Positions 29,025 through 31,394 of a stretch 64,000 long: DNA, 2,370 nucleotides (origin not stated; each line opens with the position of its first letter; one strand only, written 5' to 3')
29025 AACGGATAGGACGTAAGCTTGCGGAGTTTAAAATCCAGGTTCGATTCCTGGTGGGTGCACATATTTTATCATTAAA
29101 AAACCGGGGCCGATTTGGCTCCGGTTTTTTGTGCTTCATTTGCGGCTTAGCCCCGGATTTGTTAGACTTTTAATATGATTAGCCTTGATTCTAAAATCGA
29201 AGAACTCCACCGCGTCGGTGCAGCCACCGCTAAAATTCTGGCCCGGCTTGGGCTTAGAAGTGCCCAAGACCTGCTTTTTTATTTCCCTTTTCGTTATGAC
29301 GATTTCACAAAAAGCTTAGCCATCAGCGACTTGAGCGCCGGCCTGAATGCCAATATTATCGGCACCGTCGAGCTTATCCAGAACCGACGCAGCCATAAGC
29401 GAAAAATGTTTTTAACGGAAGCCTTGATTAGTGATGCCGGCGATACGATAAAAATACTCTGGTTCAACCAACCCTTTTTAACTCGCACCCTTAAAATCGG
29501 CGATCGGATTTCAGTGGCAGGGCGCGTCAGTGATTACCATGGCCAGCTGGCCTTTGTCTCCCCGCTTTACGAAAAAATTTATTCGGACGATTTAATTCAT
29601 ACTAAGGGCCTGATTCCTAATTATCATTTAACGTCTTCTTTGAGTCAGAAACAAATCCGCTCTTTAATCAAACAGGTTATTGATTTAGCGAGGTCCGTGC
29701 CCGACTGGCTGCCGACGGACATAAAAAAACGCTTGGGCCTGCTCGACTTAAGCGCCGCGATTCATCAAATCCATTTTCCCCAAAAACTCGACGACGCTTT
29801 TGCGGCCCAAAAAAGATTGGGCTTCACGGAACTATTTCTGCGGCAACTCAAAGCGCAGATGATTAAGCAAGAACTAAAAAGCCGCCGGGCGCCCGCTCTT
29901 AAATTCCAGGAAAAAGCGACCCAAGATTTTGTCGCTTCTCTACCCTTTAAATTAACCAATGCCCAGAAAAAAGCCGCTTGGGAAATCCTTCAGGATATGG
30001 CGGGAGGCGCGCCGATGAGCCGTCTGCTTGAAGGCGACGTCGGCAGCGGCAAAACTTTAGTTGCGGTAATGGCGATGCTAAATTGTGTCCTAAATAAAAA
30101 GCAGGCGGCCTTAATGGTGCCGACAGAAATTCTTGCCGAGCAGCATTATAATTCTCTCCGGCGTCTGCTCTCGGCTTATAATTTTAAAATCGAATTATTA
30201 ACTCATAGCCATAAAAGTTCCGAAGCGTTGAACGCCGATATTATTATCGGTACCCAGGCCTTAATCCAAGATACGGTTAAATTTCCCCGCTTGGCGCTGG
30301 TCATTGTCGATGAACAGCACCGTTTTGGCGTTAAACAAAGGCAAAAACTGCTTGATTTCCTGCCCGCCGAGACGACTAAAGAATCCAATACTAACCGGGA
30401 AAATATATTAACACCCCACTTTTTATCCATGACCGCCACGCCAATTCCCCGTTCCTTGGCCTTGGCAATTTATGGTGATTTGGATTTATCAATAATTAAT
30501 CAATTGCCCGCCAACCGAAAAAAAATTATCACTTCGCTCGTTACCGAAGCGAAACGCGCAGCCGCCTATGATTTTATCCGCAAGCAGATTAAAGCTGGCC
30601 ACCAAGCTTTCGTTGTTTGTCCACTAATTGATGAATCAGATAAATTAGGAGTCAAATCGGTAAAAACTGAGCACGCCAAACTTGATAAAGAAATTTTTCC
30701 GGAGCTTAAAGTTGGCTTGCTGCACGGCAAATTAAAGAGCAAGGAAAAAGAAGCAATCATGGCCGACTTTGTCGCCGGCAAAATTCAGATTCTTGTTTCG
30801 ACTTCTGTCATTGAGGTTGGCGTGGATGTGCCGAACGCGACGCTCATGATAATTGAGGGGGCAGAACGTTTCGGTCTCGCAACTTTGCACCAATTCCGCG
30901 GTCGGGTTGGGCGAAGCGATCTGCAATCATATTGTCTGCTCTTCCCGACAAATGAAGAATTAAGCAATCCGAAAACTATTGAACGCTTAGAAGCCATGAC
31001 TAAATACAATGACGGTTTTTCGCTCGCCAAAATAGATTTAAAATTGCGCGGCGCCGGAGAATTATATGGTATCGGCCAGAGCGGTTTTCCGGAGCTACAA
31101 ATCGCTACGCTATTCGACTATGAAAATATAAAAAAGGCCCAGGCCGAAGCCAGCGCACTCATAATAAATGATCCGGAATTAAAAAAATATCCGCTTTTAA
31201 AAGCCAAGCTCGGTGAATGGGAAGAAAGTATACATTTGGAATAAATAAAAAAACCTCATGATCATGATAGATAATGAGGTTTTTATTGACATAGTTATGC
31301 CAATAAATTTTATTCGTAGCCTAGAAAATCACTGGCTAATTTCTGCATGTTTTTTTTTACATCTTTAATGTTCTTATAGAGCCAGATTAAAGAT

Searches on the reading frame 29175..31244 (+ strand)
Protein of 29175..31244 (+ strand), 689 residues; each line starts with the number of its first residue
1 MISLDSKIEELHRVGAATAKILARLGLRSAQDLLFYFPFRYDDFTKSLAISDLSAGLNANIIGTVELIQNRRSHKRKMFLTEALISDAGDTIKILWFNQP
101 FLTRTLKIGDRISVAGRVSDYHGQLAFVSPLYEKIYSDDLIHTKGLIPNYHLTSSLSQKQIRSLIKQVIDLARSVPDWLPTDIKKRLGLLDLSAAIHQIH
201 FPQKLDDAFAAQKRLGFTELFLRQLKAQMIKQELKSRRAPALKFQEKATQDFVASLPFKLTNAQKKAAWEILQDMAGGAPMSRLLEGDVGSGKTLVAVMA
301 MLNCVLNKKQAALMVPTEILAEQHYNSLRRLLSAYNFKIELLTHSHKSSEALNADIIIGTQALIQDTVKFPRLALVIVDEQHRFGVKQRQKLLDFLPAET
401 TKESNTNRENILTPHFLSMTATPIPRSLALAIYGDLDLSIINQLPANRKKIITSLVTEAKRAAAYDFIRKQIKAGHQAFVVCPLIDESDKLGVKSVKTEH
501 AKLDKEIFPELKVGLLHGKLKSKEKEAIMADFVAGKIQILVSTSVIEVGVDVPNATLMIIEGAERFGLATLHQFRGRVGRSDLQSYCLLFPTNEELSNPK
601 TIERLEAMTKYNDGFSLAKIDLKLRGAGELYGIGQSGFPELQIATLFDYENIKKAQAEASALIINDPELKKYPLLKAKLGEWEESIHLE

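Call 65: search_protein_families(library=pfam, proteins=[window:29175-31244:+], max_evalue=0.001)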
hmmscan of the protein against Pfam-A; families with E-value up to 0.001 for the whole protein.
window:29175-31244:+ (689 aa): 9 families
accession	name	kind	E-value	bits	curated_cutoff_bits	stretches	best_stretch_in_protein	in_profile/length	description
PF17191.10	RecG_wedge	-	4.7e-23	82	23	1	11-169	5-159/162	RecG wedge domain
PF00270.35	DEAD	-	5.2e-23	82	26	1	262-426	2-162/167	DEAD/DEAH box helicase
PF00271.37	Helicase_C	-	1.9e-20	73.6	23.5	1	464-581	6-109/110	Helicase conserved C-terminal domain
PF04851.21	ResIII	-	2.3e-13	50.8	22.5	1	259-423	3-162/164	Type III restriction enzyme, res subunit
PF19833.4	RecG_dom3_C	-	2.1e-07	31.3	26.8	1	612-671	2-63/87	ATP-dependent DNA helicase RecG, domain 3, C-terminal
PF07517.20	SecA_DEAD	-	2.7e-05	24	24.6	1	283-361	93-174/290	SecA DEAD-like domain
PF22590.2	Cas3-like_C_2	-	0.00015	22.4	27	1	500-581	19-104/106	CRISPR-associated nuclease/helicase Cas3, C-terminal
PF01336.31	tRNA_anti-codon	-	0.00056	20.2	27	0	61-124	3-63/75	OB-fold nucleic acid binding domain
PF09848.15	SLFN-g3_helicase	-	0.00079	19.2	24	0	285-390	6-97/354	Schlafen group 3, DNA/RNA helicase domain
